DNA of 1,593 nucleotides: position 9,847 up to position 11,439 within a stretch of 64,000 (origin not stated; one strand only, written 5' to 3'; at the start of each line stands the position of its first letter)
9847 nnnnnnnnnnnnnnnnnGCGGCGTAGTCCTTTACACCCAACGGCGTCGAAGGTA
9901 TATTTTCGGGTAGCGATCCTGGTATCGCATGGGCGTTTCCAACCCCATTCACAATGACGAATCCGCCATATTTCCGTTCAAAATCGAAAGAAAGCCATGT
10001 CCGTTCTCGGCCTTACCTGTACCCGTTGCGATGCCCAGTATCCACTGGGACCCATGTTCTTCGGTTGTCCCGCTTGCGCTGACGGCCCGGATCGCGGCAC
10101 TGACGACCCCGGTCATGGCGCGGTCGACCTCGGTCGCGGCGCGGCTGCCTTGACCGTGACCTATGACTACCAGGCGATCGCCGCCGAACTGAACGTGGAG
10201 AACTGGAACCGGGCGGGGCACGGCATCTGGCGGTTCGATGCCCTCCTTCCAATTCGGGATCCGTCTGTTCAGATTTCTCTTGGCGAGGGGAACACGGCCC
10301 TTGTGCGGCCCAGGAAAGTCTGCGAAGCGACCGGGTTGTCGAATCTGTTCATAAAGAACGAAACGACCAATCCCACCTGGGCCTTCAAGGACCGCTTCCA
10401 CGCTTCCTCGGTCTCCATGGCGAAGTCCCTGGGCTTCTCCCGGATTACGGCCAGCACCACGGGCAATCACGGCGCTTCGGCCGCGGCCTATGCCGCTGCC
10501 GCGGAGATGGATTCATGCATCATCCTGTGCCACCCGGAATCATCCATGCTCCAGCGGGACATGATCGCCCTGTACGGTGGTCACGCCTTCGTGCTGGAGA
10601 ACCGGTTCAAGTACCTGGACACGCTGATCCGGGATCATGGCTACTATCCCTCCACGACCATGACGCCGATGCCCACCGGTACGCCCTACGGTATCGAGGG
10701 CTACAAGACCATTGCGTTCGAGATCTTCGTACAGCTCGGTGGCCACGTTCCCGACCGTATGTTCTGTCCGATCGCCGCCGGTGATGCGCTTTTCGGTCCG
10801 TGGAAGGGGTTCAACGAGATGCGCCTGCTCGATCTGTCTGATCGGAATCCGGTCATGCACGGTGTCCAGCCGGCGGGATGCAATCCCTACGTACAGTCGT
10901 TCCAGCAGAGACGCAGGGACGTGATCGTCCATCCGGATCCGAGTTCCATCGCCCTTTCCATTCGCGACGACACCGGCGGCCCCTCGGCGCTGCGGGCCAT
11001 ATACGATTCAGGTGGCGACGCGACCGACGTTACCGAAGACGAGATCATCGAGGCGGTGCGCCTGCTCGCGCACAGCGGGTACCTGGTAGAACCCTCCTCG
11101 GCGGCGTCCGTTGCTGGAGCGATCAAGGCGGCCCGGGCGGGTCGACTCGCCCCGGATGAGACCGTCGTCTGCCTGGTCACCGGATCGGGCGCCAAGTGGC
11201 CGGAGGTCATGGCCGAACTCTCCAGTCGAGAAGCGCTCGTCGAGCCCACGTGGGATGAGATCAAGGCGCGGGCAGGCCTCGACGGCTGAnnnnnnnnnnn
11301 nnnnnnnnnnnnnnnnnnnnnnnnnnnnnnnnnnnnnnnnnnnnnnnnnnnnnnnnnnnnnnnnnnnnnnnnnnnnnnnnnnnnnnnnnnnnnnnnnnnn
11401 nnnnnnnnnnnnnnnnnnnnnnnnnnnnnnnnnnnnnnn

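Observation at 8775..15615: Fused DUF1537 acid-sugar kinase::PdxA-family dehydrogenase, clustered with a ThrC-like enzyme, a DapA-like aldolase and an orphan SBP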

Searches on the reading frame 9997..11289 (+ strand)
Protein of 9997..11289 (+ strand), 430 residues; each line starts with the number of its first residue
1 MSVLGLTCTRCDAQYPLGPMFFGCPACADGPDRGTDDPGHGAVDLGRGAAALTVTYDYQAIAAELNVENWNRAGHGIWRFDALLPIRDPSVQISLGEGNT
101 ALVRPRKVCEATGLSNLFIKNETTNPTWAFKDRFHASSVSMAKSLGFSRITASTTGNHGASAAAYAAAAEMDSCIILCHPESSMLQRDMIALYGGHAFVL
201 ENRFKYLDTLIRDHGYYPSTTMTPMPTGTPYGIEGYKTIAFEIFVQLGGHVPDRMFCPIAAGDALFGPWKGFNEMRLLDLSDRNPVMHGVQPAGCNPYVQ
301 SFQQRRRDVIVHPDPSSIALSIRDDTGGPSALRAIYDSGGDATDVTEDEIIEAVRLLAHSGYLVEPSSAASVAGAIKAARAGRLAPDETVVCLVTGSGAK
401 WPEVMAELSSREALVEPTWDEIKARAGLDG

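Call 6: search_protein_families(library=pfam, proteins=[window:9997-11289:+], max_evalue=0.001)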
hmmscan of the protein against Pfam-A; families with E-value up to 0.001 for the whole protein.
window:9997-11289:+ (430 aa): 1 family
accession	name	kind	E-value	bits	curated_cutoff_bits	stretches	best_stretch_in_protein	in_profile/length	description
PF00291.31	PALP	-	1.7e-61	208.6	35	1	93-396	1-295/295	Pyridoxal-phosphate dependent enzyme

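Call 7: search_protein_families(library=ncbifam, proteins=[window:9997-11289:+], max_evalue=0.001)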
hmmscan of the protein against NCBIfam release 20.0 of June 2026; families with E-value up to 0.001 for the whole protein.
window:9997-11289:+ (430 aa): 30 families (the best 25 are shown)
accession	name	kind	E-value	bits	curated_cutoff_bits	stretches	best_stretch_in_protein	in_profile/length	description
NF006050.0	PRK08197.1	equivalog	1.3e-71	241.5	303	1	44-408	25-391/406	threonine synthase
NF004170.0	PRK05638.1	equivalog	2.7e-51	174.5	421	1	50-401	23-358/442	threonine synthase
TIGR00260.1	thrC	equivalog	1e-45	156.4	167.1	1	77-403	1-340/340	threonine synthase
NF004996.0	PRK06381.1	equivalog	2e-38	132.2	266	1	98-397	14-317/319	threonine synthase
NF005035.0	PRK06450.1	equivalog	2.7e-30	105.3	301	1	92-400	51-336/338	threonine synthase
NF006205.0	PRK08329.1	equivalog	2.8e-26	92.3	358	1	115-400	72-345/347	threonine synthase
NF040741.1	ornith_OrtB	equivalog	7.8e-15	54.3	550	1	106-274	73-248/464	2-amino-4-oxopentanoate thiolase subunit OrtB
NF007989.0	PRK10717.1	equivalog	5e-14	52.1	387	2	98-197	13-114/334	cysteine synthase A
TIGR01139.1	cysK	equivalog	2.7e-12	46.6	350.95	1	98-196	6-105/298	cysteine synthase A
TIGR01136.1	cysKM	subfamily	5.8e-12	45.6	344.15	1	98-197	6-106/299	cysteine synthase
NF004771.0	PRK06110.1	equivalog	1.9e-11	43.6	317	1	108-379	30-290/323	threonine dehydratase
TIGR03844.1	cysteate_syn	equivalog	1.9e-11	43.4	324.9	1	73-400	40-381/398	cysteate synthase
NF045641.2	BHydaspDhtseBhcB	equivalog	2.4e-09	36.8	550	1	111-396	32-302/312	beta-hydroxyaspartate dehydratase BhcB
TIGR01138.1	cysM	equivalog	2.4e-07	30.6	394.2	1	98-198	7-109/290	cysteine synthase B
NF005147.0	PRK06608.1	equivalog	2.6e-07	29.8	380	1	101-378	26-292/339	serine/threonine dehydratase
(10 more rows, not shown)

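Call 15: search_solved_structures(query=window:9997-11289:+, max_evalue=0.00001)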
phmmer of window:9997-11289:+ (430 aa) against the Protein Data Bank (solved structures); distinct sequences matched with E-value up to 0.00001: 12.
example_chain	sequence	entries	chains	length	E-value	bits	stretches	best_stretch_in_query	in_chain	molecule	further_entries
6cgq_A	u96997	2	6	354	1.6e-46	162.2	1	77-420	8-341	Threonine synthase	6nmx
2zsj_A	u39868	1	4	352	9.2e-45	156.4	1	77-423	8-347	Threonine synthase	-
2d1f_A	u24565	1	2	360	6.9e-41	143.6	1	82-405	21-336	Threonine synthase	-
1uim_A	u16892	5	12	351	3.4e-39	138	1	78-427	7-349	Threonine Synthase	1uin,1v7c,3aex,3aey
1e5x_A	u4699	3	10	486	3e-20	75.6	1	70-405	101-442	THREONINE SYNTHASE | THREONINE SYNTHASE 1, CHLOROPLASTIC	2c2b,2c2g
9jxu_A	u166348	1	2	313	9.2e-07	31.1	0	98-269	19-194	Cysteine synthase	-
3l6b_A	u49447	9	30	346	1.4e-06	30.5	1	111-398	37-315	Serine racemase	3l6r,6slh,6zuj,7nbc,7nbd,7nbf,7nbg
6zsp_AAA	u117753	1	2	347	1.5e-06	30.5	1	111-398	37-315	Serine racemase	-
5x2l_A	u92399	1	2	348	1.5e-06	30.5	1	111-398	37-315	Serine racemase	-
3hmk_A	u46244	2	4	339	1.8e-06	30.2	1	115-398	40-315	Serine racemase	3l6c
5ey5_B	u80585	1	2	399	5e-06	28.7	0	109-179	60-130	LBCA-b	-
2egu_A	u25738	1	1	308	5.5e-06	28.6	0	98-268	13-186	Cysteine synthase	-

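Call 25: find_homologous_proteins(query=window:9997-11289:+, max_evalue=1e-20)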
Query window:9997-11289:+ (430 aa): 582 proteins with E <= 1e-20 among 8000 candidates; the best 120 are listed.
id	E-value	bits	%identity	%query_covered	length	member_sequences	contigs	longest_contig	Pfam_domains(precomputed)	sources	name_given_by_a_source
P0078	3.7e-288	973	95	100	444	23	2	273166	PF00291.32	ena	-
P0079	5.2e-253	857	86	100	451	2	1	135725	PF00291.32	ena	-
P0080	7.1e-252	854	87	100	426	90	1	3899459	PF00291.32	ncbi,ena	-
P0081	1.0e-249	847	86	100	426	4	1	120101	PF00291.32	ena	-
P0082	9.0e-246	834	86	100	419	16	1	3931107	PF00291.32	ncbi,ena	-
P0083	6.2e-245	831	85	100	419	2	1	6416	PF00291.32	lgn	-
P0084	8.8e-244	827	86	100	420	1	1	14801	PF00291.32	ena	-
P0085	1.2e-243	827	84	100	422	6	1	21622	PF00291.32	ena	-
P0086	1.4e-242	823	85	100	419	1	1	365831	PF00291.32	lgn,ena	-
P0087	3.2e-242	822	85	100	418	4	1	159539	PF00291.32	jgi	-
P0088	5.0e-241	818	84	100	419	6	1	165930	PF00291.32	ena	-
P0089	9.0e-239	811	82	100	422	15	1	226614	PF00291.32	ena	-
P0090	1.5e-238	810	83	100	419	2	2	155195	PF00291.32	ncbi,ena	-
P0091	5.2e-237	805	83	100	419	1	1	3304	PF00291.32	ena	-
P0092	9.9e-235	797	82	99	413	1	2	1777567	PF00291.32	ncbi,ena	-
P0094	5.6e-204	696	70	100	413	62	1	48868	PF00291.32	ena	-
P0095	2.4e-196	671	68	100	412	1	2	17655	PF00291.32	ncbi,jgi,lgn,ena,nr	ncbi:MAG: pyridoxal-phosphate dependent enzyme [candidate division Zixibacteria bacterium]|nr:pyrido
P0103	1.5e-134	467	54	99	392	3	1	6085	PF00291.32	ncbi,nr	ncbi:MAG TPA: threonine synthase [Bryobacterales bacterium]|nr:threonine synthase [Bryobacterales ba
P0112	1.0e-126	441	54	98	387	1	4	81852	PF00291.32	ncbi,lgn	-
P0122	2.4e-112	394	47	96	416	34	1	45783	PF00291.32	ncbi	-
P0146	2.3e-103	364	46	97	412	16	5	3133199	PF00291.32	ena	-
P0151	5.2e-100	353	44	99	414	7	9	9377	PF00291.32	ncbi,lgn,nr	ncbi:MAG: pyridoxal-phosphate dependent enzyme [Thermomicrobiales bacterium]|nr:pyridoxal-phosphate 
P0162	3.5e-94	334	42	97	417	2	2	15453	PF00291.32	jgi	jgi:threonine synthase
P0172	7.4e-90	320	43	94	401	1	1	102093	PF00291.32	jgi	jgi:threonine synthase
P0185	5.3e-81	291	42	96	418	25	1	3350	PF00291.32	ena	-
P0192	1.6e-79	286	39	97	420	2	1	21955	PF00291.32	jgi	jgi:threonine synthase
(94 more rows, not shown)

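Call 26: find_encoding_contigs(protein=P0112, flank=7000, max_places=2)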
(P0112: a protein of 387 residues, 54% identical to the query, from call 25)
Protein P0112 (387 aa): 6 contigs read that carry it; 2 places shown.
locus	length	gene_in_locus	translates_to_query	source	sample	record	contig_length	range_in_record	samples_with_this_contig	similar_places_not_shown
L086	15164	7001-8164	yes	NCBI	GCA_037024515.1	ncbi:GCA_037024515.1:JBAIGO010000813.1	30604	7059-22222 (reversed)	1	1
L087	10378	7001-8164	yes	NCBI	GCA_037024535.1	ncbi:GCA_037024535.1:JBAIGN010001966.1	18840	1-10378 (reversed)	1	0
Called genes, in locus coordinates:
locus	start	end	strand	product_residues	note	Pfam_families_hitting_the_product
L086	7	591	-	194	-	PF00226:DnaJ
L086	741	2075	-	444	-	PF00083:Sugar_tr (weak), PF12832:MFS_1_like (weak), PF07690:MFS_1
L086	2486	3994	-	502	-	PF01144:CoA_trans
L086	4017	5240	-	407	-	PF07992:Pyr_redox_2, PF00070:Pyr_redox, PF22366:NDH2_C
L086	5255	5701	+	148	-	PF01575:MaoC_dehydratas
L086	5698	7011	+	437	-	PF00324:AA_permease, PF13520:AA_permease_2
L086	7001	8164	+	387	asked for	PF00291:PALP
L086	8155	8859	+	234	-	PF14378:PAP2_3, PF01569:PAP2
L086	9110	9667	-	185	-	PF11304:DUF3106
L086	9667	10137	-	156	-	-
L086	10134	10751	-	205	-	PF04542:Sigma70_r2, PF08281:Sigma70_r4_2, PF04545:Sigma70_r4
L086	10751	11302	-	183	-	PF02834:LigT_PEase, PF10469:AKAP7_NLS (weak), PF13563:2_5_RNA_ligase2, PF02834:LigT_PEase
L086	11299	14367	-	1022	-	PF13620:CarboxypepD_reg, PF13715:CarbopepD_reg_2 (weak), PF17210:SdrD_B (faint), PF25183:OMP_b-brl_4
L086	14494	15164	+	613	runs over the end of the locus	PF01558:POR, PF01855:POR_N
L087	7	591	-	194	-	PF00226:DnaJ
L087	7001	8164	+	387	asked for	PF00291:PALP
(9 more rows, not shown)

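Call 27: find_encoding_contigs(protein=P0146, flank=7000, max_places=2)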
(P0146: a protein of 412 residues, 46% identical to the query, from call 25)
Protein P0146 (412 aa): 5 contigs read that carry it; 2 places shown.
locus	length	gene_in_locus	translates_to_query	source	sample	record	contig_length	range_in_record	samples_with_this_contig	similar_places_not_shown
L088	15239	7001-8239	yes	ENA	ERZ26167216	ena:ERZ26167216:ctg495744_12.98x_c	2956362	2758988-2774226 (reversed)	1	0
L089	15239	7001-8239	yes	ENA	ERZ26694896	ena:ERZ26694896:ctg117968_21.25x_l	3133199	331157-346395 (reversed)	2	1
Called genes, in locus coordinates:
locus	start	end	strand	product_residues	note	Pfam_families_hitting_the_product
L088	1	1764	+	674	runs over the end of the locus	PF02129:Peptidase_S15, PF00326:Peptidase_S9, PF08530:PepX_C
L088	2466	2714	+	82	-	PF00395:SLH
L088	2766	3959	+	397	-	PF14690:Zn_ribbon_ISL3, PF13542:HTH_Tnp_ISL3, PF00872:Transposase_mut (faint), PF01610:DDE_Tnp_ISL3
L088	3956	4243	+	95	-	-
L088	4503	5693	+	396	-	PF00089:Trypsin (weak), PF13365:Trypsin_2, PF13180:PDZ_2 (weak)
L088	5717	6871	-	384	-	PF01168:Ala_racemase_N, PF14031:D-ser_dehydrat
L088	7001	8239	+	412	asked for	PF00291:PALP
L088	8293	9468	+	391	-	PF00890:FAD_binding_2, PF01266:DAO, PF13450:NAD_binding_8 (faint)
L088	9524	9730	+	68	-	-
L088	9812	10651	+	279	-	PF08240:ADH_N, PF00107:ADH_zinc_N, PF13602:ADH_zinc_N_2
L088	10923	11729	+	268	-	PF08450:SGL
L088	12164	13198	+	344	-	PF01548:DEDD_Tnp_IS110, PF02371:Transposase_20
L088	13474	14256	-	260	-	PF00583:Acetyltransf_1 (faint)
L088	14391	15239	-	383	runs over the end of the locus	PF03137:OATP (weak), PF07690:MFS_1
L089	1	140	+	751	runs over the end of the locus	PF13385:Laminin_G_3, PF20254:DMFA2_C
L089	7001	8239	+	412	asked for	PF00291:PALP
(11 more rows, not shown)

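Call 29: search_solved_structures(query=window:9997-11289:+, max_evalue=1e-30, show_alignments=4)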
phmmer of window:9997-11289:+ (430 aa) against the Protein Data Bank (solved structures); distinct sequences matched with E-value up to 1e-30: 4.
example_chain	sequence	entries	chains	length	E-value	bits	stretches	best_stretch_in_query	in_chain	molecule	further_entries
6cgq_A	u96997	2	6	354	1.6e-46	162.2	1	77-420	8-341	Threonine synthase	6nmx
2zsj_A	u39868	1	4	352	9.2e-45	156.4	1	77-423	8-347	Threonine synthase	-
2d1f_A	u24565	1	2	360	6.9e-41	143.6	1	82-405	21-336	Threonine synthase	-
1uim_A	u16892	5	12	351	3.4e-39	138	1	78-427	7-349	Threonine Synthase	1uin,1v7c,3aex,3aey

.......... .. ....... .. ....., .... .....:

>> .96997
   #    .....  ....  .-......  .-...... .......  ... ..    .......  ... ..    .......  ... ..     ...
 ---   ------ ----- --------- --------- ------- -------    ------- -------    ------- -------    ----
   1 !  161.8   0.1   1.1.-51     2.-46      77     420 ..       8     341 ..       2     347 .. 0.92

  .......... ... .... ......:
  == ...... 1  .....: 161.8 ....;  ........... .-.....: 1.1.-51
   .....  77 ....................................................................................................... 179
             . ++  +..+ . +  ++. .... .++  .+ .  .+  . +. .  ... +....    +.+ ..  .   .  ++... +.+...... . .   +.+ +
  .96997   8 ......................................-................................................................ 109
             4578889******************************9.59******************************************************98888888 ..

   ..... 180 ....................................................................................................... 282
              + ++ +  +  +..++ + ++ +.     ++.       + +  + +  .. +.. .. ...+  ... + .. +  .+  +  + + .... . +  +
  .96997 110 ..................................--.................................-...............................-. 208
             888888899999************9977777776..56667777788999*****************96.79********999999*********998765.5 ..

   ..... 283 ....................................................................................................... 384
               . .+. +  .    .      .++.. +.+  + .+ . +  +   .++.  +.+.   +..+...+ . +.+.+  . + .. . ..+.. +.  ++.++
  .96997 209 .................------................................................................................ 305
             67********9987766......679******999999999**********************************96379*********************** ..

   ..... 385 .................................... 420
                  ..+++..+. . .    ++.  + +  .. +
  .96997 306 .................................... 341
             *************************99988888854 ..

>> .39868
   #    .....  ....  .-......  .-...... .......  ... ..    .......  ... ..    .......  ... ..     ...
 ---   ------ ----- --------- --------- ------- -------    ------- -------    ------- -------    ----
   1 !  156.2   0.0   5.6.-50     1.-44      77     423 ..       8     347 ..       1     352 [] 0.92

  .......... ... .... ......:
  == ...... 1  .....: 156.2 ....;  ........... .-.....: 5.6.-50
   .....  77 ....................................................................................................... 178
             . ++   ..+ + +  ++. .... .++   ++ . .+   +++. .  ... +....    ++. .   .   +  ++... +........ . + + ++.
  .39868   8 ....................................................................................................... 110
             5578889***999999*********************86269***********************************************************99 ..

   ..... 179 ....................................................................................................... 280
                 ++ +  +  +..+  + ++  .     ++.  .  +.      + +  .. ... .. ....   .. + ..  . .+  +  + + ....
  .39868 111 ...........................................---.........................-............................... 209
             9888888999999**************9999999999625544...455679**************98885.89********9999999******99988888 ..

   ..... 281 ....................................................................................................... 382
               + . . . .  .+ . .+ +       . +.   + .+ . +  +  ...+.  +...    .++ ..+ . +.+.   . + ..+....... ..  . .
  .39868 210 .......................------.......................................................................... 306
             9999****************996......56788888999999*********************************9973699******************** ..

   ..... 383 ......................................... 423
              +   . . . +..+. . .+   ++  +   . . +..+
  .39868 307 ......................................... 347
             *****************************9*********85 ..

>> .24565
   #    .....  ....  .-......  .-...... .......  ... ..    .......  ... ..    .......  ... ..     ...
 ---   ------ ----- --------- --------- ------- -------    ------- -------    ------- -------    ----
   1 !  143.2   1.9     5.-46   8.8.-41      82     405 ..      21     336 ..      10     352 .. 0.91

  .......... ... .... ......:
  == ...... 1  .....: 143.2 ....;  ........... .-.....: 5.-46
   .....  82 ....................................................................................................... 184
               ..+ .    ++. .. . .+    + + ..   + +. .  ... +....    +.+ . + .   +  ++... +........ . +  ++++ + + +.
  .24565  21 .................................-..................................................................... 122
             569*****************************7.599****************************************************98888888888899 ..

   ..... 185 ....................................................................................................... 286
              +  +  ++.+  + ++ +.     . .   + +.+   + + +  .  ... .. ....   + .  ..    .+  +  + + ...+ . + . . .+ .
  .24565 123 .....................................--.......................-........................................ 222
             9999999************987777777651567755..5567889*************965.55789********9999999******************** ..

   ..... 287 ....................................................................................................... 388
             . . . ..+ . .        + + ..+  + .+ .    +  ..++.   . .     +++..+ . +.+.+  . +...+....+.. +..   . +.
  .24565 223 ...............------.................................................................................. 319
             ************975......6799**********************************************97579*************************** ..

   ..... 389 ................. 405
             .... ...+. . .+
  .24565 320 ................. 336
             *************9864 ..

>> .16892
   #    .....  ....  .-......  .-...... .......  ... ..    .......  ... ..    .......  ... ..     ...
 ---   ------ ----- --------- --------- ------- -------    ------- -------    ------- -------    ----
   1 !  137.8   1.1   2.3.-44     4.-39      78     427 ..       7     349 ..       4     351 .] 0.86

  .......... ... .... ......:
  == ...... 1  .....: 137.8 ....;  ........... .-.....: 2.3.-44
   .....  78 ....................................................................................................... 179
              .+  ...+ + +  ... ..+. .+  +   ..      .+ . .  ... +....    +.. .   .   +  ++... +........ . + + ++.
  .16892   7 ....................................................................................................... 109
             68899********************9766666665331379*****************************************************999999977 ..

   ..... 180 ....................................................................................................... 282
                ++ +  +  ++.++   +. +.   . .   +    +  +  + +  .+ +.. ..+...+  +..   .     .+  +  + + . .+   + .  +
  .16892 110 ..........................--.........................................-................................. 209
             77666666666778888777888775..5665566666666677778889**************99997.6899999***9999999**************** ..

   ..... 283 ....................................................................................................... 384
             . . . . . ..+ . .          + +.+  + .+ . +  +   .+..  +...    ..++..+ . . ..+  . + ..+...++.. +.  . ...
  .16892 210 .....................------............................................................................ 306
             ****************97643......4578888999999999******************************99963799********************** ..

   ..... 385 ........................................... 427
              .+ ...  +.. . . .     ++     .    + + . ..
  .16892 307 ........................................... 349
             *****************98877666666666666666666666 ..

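Call 31: find_encoding_contigs(protein=P0095, flank=7000, max_places=1)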
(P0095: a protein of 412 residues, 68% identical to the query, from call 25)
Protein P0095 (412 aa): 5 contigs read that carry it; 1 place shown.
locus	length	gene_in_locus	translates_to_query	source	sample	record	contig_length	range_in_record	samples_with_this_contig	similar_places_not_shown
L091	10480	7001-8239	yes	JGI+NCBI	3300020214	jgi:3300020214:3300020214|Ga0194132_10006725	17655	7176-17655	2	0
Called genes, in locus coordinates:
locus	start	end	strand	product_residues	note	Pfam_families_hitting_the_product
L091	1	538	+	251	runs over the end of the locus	-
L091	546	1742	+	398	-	PF13439:Glyco_transf_4, PF13477:Glyco_trans_4_2, PF13579:Glyco_trans_4_4, PF20706:GT4-conflict (weak), PF00534:Glycos_transf_1, PF13692:Glyco_trans_1_4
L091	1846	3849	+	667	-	PF00072:Response_reg, PF01590:GAF (faint), PF13185:GAF_2, PF00512:HisKA, PF02518:HATPase_c, PF00072:Response_reg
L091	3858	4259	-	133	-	PF14489:QueF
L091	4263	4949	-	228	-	PF04055:Radical_SAM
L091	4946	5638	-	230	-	PF00733:Asn_synthase (weak), PF06508:QueC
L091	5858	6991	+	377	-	PF00583:Acetyltransf_1, PF13527:Acetyltransf_9, PF13508:Acetyltransf_7 (weak)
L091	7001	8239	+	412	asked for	PF00291:PALP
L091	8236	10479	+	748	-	?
